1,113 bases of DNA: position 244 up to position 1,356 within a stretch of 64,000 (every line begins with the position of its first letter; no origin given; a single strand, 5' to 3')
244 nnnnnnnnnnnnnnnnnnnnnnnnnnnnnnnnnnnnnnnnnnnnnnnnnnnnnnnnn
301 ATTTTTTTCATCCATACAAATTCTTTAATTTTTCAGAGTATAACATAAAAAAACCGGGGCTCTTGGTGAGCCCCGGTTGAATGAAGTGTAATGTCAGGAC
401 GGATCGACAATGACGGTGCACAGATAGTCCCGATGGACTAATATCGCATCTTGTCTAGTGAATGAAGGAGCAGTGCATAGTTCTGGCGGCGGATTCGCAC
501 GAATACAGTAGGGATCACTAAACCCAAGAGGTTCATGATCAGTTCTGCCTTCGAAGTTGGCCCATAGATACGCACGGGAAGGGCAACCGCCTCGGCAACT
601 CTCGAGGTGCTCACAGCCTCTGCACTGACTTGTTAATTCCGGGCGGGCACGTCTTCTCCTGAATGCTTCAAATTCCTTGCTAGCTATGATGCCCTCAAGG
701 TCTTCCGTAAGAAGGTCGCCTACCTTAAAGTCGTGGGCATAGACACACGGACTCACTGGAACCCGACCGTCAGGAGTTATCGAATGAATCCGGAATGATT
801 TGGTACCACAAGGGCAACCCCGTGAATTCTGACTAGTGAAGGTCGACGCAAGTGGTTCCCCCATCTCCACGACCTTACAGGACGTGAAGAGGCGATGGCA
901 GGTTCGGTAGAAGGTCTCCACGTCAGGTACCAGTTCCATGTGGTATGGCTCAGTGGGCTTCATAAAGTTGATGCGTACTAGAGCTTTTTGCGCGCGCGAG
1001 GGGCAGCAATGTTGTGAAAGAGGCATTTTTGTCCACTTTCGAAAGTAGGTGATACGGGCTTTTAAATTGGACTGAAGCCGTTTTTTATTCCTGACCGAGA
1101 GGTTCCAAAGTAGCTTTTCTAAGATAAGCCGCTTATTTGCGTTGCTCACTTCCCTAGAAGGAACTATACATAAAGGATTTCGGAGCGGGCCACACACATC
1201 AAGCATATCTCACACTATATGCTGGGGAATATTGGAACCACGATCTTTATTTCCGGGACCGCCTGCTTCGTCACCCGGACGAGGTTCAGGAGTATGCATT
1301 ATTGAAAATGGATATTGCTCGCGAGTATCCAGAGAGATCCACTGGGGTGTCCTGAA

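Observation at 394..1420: SPASM-domain ORF without a radical-SAM core, next to a GrpB gene remnant, in a genome encoding two Cys-type sulfatases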

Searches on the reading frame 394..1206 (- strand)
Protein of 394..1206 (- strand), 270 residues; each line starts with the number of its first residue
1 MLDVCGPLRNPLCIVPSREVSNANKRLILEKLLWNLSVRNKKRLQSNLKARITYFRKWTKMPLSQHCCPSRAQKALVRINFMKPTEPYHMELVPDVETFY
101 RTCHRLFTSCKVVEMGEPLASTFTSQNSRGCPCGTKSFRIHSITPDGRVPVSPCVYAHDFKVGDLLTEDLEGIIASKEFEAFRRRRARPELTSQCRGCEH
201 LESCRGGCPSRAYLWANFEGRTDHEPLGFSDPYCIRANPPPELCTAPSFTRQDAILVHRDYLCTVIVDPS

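Call 3: search_protein_families(library=pfam, proteins=[window:394-1206:-], max_evalue=1)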
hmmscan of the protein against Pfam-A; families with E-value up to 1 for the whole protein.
window:394-1206:- (270 aa): 1 family
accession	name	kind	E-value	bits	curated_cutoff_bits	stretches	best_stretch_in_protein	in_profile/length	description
PF13186.11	SPASM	-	3.7e-09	37.2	21.5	1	137-199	4-67/67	Iron-sulfur cluster-binding domain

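Call 4: search_protein_families(library=ncbifam, proteins=[window:394-1206:-], max_evalue=1)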
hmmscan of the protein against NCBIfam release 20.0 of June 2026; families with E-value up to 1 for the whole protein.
window:394-1206:- (270 aa): 31 families (the best 25 are shown)
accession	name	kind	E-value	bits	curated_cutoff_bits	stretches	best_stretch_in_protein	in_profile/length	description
TIGR04085.1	rSAM_more_4Fe4S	domain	3e-11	43.6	27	1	133-215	1-81/93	SPASM domain-containing protein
TIGR03942.1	sulfatase_rSAM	equivalog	3.8e-08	32.8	349.45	1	115-214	232-330/363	anaerobic sulfatase maturase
TIGR04304.1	GeoRSP_SPASM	equivalog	4.1e-08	32.7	300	1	141-216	212-282/293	GeoRSP system SPASM domain protein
NF041298.1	rSAM_mat_DynA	equivalog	2e-07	30.3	450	1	142-221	258-334/356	dynobactin maturation radical SAM/SPASM protein DynA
TIGR03962.1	mycofact_rSAM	equivalog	6.9e-07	28.8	265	1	140-237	247-334/339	mycofactocin radical SAM maturase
TIGR04163.1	rSAM_cobopep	equivalog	1.5e-06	27.2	375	1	131-213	312-392/428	peptide-modifying radical SAM enzyme CbpB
TIGR04250.1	SCM_rSAM_ScmE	equivalog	1.6e-05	24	400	1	130-215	252-334/358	SynChlorMet cassette radical SAM/SPASM protein ScmE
TIGR04340.1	rSAM_ACGX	hypoth_equivalog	3e-05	23.4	400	1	129-213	251-324/341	radical SAM/SPASM domain protein, ACGX system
TIGR04545.1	rSAM_ahbD_hemeb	equivalog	7.3e-05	22.4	500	1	127-215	245-324/339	heme b synthase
TIGR04303.1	GeoRSP_rSAM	equivalog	8e-05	22.3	400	1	125-213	232-311/325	GeoRSP system radical SAM/SPASM protein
NF010308.0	PRK13745.1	equivalog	8.8e-05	21.6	484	1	158-214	303-358/412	anaerobic sulfatase-maturation protein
TIGR03913.1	rad_SAM_trio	equivalog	0.00015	20.3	591.75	1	130-209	260-336/477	GDL motif peptide-associated radical SAM/SPASM maturase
TIGR04083.1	rSAM_pep_methan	hypoth_equivalog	0.00035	19.6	300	1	142-214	244-316/376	TIGR04083 family peptide-modifying radical SAM enzyme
TIGR04103.1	rSAM_nif11_3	equivalog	0.00054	18.7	725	1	129-220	245-337/412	nif11-class peptide radical SAM maturase 3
TIGR02109.1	PQQ_syn_pqqE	equivalog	0.00056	19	381.35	1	126-216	232-320/358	pyrroloquinoline quinone biosynthesis protein PqqE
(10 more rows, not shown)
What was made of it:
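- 583..624 (-): CX2CX5CX3C cluster-binding motif of the SPASM domain (C195, C198, C204, C208). It lies inside the PF13186 and TIGR04085 hits (calls 3, 4).
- On Anaerobic sulfatase maturase (TIGR03942 / NF010308): The remnant scores 32.8 bits against 349.45 and 21.6 bits against 484 (call 4).
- On Natural SPASM-only proteins (TIGR04304 GeoRSP SPASM protein): 32.7 bits against 300 (call 4).
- Closest known: GeoRSP system SPASM domain protein. Different: 32.7 bits against a cutoff of 300 (call 4).
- TIGR04304 scores 32.7 bits against a cutoff of 300 (call 4). TIGR03942 is the second-best NCBIfam hit to the remnant, at 32.8 bits (call 4).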

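Call 5: find_homologous_proteins(query=window:394-1206:-)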
Query window:394-1206:- (270 aa): 219 proteins with E <= 0.001 among 425 candidates; the best 120 are listed.
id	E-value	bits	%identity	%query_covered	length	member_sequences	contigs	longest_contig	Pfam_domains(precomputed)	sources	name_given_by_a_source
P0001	6.1e-187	638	100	100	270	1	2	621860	PF13186.12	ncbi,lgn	-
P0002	2.3e-86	308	66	74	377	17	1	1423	PF13186.12,PF04055.28,PF13353.12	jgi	-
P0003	4.6e-86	307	66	74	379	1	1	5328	PF13186.12,PF04055.28,PF13353.12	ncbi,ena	-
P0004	4.1e-83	297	64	74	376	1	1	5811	PF13186.12,PF04055.28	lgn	-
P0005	4.4e-83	297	65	74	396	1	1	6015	PF13186.12,PF04055.28,PF13353.12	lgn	-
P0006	1.2e-82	296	63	74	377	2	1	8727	PF13186.12,PF04055.28,PF13353.12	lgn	-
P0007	1.4e-82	295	65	74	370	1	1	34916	PF13186.12,PF04055.28,PF13353.12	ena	-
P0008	3.1e-82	294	64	74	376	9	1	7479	PF13186.12,PF04055.28,PF13353.12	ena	-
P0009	7.3e-81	290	53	92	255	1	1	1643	PF13186.12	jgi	jgi:radical SAM protein with 4Fe4S-binding SPASM domain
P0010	1.2e-80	289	63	74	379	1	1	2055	PF13186.12,PF04055.28,PF13353.12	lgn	-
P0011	1.3e-80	289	54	91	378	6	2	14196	PF13186.12,PF04055.28,PF13353.12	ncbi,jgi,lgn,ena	-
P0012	2.3e-80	288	63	74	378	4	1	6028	PF13186.12,PF04055.28,PF13353.12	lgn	-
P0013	1.3e-79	286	62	74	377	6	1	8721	PF13186.12,PF04055.28,PF13353.12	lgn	-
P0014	4.0e-79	284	61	74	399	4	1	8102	PF13186.12,PF04055.28,PF13353.12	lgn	-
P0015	2.5e-78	282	60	74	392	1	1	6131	PF13186.12,PF04055.28,PF13353.12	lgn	-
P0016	3.5e-78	281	53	91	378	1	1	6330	PF13186.12,PF04055.28,PF13353.12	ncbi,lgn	-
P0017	2.0e-77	279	52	91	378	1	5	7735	PF13186.12,PF04055.28,PF13353.12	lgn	-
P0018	7.7e-76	273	61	74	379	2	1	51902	PF13186.12,PF04055.28,PF13353.12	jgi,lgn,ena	-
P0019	8.9e-76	273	60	74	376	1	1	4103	PF13186.12,PF04055.28,PF13353.12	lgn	-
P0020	1.3e-74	269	59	74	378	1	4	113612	PF13186.12,PF04055.28,PF13353.12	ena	-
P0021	4.3e-74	268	61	73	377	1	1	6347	PF13186.12,PF04055.28,PF13353.12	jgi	jgi:radical SAM protein with 4Fe4S-binding SPASM domain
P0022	1.5e-70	256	58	74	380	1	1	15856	PF13186.12,PF04055.28,PF13353.12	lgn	-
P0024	3.7e-70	255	58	74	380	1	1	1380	PF13186.12,PF04055.28,PF13353.12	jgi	jgi:radical SAM protein with 4Fe4S-binding SPASM domain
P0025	1.0e-69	253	58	74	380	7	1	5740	PF13186.12,PF04055.28,PF13353.12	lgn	-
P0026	1.7e-69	253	58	74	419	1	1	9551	PF04055.28,PF13353.12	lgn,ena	-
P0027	1.7e-69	252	58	74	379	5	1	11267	PF13186.12,PF04055.28,PF13353.12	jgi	-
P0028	3.0e-69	252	57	74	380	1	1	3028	PF13186.12,PF04055.28,PF13353.12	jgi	jgi:radical SAM protein with 4Fe4S-binding SPASM domain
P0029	1.8e-68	249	57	74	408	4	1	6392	PF04055.28,PF13353.12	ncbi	-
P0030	2.0e-68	249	56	74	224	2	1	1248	PF13186.12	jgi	-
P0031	2.1e-68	249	47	91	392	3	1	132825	PF13186.12,PF04055.28,PF13353.12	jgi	-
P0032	2.3e-68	249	58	74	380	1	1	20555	PF13186.12,PF04055.28,PF13353.12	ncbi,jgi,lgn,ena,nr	ncbi:MAG TPA: radical SAM protein [Candidatus Paceibacterota bacterium]|nr:radical SAM protein [Cand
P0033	3.9e-68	248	56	74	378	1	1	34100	PF13186.12,PF04055.28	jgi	jgi:radical SAM protein with 4Fe4S-binding SPASM domain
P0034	1.1e-67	247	50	91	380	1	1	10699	PF13186.12,PF04055.28,PF13353.12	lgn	-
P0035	5.4e-67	244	56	74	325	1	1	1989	PF13186.12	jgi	jgi:radical SAM protein with 4Fe4S-binding SPASM domain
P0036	6.0e-67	244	56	74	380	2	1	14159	PF13186.12,PF04055.28,PF13353.12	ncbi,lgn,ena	-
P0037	1.1e-66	243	58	73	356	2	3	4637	PF13186.12,PF04055.28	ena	-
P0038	3.5e-66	242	54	74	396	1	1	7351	PF13186.12,PF04055.28,PF13353.12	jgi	jgi:radical SAM protein with 4Fe4S-binding SPASM domain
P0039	1.1e-65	240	69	53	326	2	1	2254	PF13186.12,PF04055.28,PF13353.12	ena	-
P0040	7.3e-65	237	55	74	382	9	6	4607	PF13186.12,PF04055.28,PF13353.12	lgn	-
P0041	2.6e-64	236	53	74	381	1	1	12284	PF13186.12,PF04055.28,PF13353.12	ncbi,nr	ncbi:radical SAM protein [Candidatus Azambacteria bacterium]|nr:radical SAM protein [Candidatus Azam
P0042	1.9e-61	226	54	74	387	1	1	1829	PF13186.12,PF04055.28,PF13353.12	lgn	-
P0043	3.5e-61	225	53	74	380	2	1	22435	PF13186.12,PF04055.28,PF13353.12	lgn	-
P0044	3.7e-61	225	49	79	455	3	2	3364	PF13186.12,PF04055.28,PF13353.12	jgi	-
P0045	1.2e-60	224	45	91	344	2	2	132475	PF13186.12,PF04055.28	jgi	jgi:radical SAM protein with 4Fe4S-binding SPASM domain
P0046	1.6e-60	223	53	74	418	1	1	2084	PF13186.12,PF04055.28,PF13353.12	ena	-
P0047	2.4e-60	223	50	77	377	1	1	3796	PF13186.12,PF04055.28,PF13353.12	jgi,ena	-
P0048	3.2e-60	222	50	74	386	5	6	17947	PF13186.12,PF04055.28,PF13353.12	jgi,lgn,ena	-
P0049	4.5e-60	222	52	74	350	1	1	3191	PF13186.12,PF04055.28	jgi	jgi:radical SAM protein with 4Fe4S-binding SPASM domain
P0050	7.8e-60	221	52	74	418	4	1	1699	PF13186.12,PF04055.28,PF13353.12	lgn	-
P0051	5.0e-59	218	50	74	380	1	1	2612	PF13186.12,PF04055.28,PF13353.12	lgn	-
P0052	1.7e-58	216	52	74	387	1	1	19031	PF13186.12,PF04055.28,PF13353.12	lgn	-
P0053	3.5e-58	215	53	71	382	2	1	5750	PF13186.12,PF04055.28,PF13353.12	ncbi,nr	ncbi:MAG: radical SAM protein [bacterium]|nr:radical SAM protein [bacterium]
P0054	8.1e-58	214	52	74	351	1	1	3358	PF13186.12,PF04055.28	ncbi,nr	ncbi:MAG: SPASM domain-containing protein [Candidatus Liptonbacteria bacterium]|nr:SPASM domain-cont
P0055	8.2e-58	214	54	71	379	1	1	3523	PF13186.12,PF04055.28,PF13353.12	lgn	-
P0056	3.6e-57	212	52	74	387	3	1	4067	PF13186.12,PF04055.28,PF13353.12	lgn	-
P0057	1.4e-56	210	51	74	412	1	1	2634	PF13186.12,PF04055.28,PF13353.12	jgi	jgi:radical SAM protein with 4Fe4S-binding SPASM domain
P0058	1.5e-56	210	50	74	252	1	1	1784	PF13186.12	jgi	jgi:radical SAM protein with 4Fe4S-binding SPASM domain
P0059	1.7e-56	210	53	71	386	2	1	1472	PF13186.12,PF04055.28,PF13353.12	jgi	jgi:radical SAM protein with 4Fe4S-binding SPASM domain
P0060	3.0e-56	209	53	71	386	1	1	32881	PF13186.12,PF04055.28,PF13353.12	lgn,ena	-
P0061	3.7e-56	209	50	74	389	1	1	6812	PF13186.12,PF04055.28,PF13353.12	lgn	-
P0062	4.9e-56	208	48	74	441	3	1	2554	PF13186.12,PF04055.28,PF13353.12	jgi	jgi:radical SAM protein with 4Fe4S-binding SPASM domain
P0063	6.3e-56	208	49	74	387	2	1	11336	PF13186.12,PF04055.28,PF13353.12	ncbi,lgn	-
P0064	1.1e-55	207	48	74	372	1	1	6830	PF13186.12,PF04055.28,PF13353.12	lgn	-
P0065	2.7e-55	206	51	74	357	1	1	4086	PF13186.12,PF04055.28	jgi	jgi:radical SAM protein with 4Fe4S-binding SPASM domain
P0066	3.0e-55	206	50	74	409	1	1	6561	PF13186.12,PF04055.28,PF13353.12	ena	-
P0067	3.4e-55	206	49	74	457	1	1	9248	PF13186.12,PF04055.28,PF13353.12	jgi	jgi:radical SAM protein with 4Fe4S-binding SPASM domain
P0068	3.4e-55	206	49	74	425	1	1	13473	PF13186.12,PF04055.28,PF13353.12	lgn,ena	-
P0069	3.6e-55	206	49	74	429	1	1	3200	PF13186.12,PF04055.28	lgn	-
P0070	6.6e-55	205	49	74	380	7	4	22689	PF13186.12,PF04055.28,PF13353.12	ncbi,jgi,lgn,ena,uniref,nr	ncbi:MAG: radical SAM protein [Candidatus Liptonbacteria bacterium CG11_big_fil_rev_8_21_14_0_20_35_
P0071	6.9e-55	205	49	74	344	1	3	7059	PF13186.12,PF04055.28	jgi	jgi:radical SAM protein with 4Fe4S-binding SPASM domain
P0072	7.7e-55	204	46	74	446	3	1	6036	PF13186.12,PF04055.28,PF13353.12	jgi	jgi:radical SAM protein with 4Fe4S-binding SPASM domain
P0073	8.1e-55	204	48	74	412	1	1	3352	PF13186.12,PF04055.28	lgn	-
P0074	8.2e-55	204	49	74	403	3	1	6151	PF13186.12,PF04055.28,PF13353.12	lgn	-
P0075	8.2e-55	204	49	73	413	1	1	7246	PF13186.12,PF04055.28,PF13353.12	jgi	jgi:radical SAM protein with 4Fe4S-binding SPASM domain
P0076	9.4e-55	204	49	74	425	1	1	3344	PF13186.12,PF04055.28,PF13353.12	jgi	jgi:radical SAM protein with 4Fe4S-binding SPASM domain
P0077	1.1e-54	204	50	74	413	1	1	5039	PF13186.12,PF04055.28,PF13353.12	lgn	-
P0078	2.0e-54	203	50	74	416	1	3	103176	PF13186.12,PF04055.28,PF13353.12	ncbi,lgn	ncbi:MAG: radical SAM protein [Xanthobacteraceae bacterium]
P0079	2.5e-54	203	50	74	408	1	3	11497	PF13186.12,PF04055.28,PF13353.12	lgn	-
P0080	2.7e-54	203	48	74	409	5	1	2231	PF13186.12,PF04055.28,PF13353.12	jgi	jgi:radical SAM protein with 4Fe4S-binding SPASM domain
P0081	3.0e-54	203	49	74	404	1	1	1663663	PF13186.12,PF04055.28,PF13353.12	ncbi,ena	-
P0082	5.2e-54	202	48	74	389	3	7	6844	PF13186.12,PF04055.28,PF13353.12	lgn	-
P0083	5.4e-54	202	49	74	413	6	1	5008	PF13186.12,PF04055.28,PF13353.12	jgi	jgi:radical SAM protein with 4Fe4S-binding SPASM domain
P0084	6.9e-54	201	46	74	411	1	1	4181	PF13186.12,PF04055.28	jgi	jgi:radical SAM protein with 4Fe4S-binding SPASM domain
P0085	7.0e-54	201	49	74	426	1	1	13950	PF13186.12,PF04055.28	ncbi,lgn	-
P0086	1.3e-53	200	48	74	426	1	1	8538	PF13186.12,PF04055.28,PF13353.12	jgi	jgi:radical SAM protein with 4Fe4S-binding SPASM domain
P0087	1.3e-53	200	47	74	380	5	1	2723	PF13186.12,PF04055.28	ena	-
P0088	1.4e-53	200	43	94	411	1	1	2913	PF13186.12,PF04055.28,PF13353.12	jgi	jgi:radical SAM protein with 4Fe4S-binding SPASM domain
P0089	1.6e-53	200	46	74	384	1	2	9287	PF13186.12,PF04055.28,PF13353.12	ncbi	-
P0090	2.1e-53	200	47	74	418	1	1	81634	PF13186.12,PF04055.28,PF13353.12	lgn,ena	-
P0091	2.3e-53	200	51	74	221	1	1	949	PF13186.12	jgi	jgi:radical SAM protein with 4Fe4S-binding SPASM domain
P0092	4.1e-53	199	48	71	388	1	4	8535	PF13186.12,PF04055.28,PF13353.12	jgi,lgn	-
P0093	5.1e-53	198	49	74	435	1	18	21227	PF13186.12,PF04055.28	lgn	-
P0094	7.5e-53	198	46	74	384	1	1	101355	PF13186.12,PF04055.28,PF13353.12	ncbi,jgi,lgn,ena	ncbi:MAG: radical SAM protein [Patescibacteria group bacterium]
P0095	9.1e-53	198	46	74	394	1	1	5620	PF13186.12,PF04055.28,PF13353.12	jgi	jgi:radical SAM protein with 4Fe4S-binding SPASM domain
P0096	1.0e-52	197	48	74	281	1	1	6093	PF13186.12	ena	-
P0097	1.3e-52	197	48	74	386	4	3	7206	PF13186.12,PF04055.28,PF13353.12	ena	-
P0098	1.4e-52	197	49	71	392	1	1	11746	PF13186.12,PF04055.28,PF13353.12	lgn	-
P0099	1.6e-52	197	49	72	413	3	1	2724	PF13186.12,PF04055.28,PF13353.12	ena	-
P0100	1.8e-52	197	47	74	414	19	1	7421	PF13186.12,PF04055.28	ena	-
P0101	1.8e-52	197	46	74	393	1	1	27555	PF13186.12,PF04055.28,PF13353.12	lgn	-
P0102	1.9e-52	197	48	74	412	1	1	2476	PF13186.12,PF04055.28,PF13353.12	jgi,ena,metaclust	metaclust:\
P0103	2.2e-52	196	48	73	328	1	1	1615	PF13186.12,PF04055.28,PF13353.12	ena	-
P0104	2.4e-52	196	47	74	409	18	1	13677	PF13186.12,PF04055.28,PF13353.12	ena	-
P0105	2.7e-52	196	46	74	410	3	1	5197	PF13186.12,PF04055.28,PF13353.12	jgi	jgi:radical SAM protein with 4Fe4S-binding SPASM domain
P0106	2.8e-52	196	47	74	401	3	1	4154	PF13186.12,PF04055.28,PF13353.12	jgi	jgi:radical SAM protein with 4Fe4S-binding SPASM domain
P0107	4.1e-52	195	49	71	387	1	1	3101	PF13186.12,PF04055.28,PF13353.12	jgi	jgi:radical SAM protein with 4Fe4S-binding SPASM domain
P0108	4.3e-52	195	49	74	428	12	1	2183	PF13186.12,PF04055.28,PF13353.12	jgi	jgi:radical SAM protein with 4Fe4S-binding SPASM domain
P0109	4.6e-52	195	48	71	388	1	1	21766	PF13186.12,PF04055.28,PF13353.12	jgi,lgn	-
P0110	6.2e-52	195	47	74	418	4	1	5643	PF13186.12,PF04055.28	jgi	-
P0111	6.4e-52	195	46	74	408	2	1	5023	PF13186.12,PF04055.28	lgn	-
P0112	6.4e-52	195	46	74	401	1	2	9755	PF13186.12,PF04055.28,PF13353.12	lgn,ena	-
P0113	6.6e-52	195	48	74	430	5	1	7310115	PF13186.12,PF04055.28,PF13353.12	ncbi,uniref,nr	ncbi:radical SAM/SPASM domain-containing protein [Nocardia mangyaensis]|uniref:radical SAM/SPASM dom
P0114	9.2e-52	194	49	71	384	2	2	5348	PF13186.12,PF04055.28,PF13353.12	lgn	-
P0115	9.5e-52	194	41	93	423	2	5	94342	PF13186.12,PF04055.28,PF13353.12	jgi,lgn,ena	jgi:radical SAM protein with 4Fe4S-binding SPASM domain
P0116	1.7e-51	193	46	71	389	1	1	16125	PF13186.12,PF04055.28,PF13353.12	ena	-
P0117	1.8e-51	193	49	74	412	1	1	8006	PF13186.12,PF04055.28,PF13353.12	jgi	jgi:radical SAM protein with 4Fe4S-binding SPASM domain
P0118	2.3e-51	193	49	74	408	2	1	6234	PF13186.12,PF04055.28,PF13353.12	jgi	jgi:radical SAM protein with 4Fe4S-binding SPASM domain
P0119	3.1e-51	193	42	94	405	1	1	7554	PF13186.12,PF04055.28,PF13353.12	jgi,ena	-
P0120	4.0e-51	192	48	74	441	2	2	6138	PF13186.12,PF04055.28,PF13353.12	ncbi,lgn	ncbi:MAG: radical SAM protein [Pseudonocardia sp.]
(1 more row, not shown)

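Call 8: list_cluster_members(proteins=[P0001, P0003, P0011])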
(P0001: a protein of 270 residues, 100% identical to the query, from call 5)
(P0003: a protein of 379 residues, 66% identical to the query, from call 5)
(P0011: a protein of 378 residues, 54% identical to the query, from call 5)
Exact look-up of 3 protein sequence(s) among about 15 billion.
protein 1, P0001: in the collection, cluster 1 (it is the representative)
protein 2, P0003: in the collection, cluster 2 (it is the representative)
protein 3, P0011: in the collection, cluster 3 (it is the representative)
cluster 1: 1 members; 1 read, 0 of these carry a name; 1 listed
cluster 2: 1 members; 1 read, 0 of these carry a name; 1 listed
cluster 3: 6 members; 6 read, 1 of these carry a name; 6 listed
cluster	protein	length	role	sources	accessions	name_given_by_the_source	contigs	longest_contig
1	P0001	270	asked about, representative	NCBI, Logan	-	-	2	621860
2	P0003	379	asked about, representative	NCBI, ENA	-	-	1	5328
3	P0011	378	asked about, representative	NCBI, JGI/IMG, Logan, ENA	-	-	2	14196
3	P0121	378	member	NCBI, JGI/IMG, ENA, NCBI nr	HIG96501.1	TPA: radical SAM protein [Candidatus Woesearchaeota archaeon] | radical SAM protein [Candidatus Woesearchaeota archaeon]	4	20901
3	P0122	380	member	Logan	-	-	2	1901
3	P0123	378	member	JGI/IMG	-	-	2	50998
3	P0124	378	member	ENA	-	-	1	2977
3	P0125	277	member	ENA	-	-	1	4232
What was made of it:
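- The window protein is a singleton cluster (call 8). The protein is a singleton cluster (call 8).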
